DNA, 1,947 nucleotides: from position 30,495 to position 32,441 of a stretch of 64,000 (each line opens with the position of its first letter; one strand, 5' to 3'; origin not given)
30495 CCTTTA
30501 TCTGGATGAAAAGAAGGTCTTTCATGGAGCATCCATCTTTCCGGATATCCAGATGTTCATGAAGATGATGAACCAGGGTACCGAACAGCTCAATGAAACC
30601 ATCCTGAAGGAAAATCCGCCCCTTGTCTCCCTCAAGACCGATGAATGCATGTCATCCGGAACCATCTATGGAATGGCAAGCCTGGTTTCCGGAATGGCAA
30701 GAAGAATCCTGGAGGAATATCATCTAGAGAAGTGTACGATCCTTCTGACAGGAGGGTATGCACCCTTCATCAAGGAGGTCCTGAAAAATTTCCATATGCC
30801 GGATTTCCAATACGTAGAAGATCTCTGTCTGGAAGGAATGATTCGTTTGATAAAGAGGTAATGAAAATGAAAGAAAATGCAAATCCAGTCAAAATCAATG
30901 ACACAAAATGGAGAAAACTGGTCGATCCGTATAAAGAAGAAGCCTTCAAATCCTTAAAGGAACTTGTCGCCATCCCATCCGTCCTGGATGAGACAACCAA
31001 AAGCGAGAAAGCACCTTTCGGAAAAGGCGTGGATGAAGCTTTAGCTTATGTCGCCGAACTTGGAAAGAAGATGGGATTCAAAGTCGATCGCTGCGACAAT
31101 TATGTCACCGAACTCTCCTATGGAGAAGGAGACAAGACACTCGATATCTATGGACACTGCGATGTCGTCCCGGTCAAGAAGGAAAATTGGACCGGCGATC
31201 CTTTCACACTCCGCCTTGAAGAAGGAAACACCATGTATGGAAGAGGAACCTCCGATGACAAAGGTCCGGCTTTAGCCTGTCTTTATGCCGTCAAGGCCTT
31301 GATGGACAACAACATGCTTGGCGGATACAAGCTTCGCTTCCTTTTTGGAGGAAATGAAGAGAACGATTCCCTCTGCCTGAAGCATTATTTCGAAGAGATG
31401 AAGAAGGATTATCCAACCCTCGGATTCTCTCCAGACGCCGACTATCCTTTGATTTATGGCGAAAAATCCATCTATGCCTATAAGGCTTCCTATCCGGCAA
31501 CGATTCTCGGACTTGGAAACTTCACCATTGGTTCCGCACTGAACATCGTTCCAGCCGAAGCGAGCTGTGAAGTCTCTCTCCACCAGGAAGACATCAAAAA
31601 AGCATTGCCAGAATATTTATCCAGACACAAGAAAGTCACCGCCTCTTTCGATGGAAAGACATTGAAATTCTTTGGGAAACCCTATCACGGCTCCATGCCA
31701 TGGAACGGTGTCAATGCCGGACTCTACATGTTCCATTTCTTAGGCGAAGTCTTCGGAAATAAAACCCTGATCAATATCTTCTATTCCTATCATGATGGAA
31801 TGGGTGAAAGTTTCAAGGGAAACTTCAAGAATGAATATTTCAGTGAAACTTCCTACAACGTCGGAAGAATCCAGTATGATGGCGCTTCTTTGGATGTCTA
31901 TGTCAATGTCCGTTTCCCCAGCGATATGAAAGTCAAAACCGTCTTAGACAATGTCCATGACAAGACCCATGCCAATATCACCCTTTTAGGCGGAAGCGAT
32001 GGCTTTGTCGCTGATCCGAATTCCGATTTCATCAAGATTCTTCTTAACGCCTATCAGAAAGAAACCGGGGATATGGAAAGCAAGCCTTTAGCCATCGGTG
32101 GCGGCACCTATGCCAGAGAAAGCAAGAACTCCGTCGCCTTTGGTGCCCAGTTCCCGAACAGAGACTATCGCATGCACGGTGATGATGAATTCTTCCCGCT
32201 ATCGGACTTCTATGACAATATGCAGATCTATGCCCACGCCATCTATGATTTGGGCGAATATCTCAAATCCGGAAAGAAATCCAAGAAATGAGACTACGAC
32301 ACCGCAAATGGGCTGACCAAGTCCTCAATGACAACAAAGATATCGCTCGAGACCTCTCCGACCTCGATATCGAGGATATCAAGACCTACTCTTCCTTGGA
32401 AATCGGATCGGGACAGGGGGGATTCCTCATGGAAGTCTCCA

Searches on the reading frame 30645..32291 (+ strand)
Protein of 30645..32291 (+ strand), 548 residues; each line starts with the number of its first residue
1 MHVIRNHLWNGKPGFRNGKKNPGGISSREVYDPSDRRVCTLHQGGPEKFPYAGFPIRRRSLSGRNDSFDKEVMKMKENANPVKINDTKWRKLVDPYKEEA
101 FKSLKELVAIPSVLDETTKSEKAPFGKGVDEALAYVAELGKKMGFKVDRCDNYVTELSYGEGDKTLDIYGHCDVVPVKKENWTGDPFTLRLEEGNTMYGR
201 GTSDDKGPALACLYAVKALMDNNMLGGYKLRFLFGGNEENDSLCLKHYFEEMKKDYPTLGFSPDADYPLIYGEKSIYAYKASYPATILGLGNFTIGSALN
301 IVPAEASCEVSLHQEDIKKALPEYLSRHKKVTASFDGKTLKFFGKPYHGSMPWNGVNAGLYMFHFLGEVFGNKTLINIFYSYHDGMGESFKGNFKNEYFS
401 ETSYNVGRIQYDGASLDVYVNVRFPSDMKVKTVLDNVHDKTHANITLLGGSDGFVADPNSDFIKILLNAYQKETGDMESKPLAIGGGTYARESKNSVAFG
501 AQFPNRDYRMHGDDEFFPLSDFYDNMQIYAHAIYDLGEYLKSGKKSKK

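Call 62: search_protein_families(library=pfam, proteins=[window:30645-32291:+], max_evalue=0.00001)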
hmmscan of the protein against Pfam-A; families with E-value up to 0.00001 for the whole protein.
window:30645-32291:+ (548 aa): 2 families
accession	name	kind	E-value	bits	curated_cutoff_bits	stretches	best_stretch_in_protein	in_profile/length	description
PF01546.33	Peptidase_M20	-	2e-26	93.6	24.6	1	168-534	2-205/206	Peptidase family M20/M25/M40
PF07687.19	M20_dimer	-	6.3e-07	29.8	21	0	339-439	10-97/107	Peptidase dimerisation domain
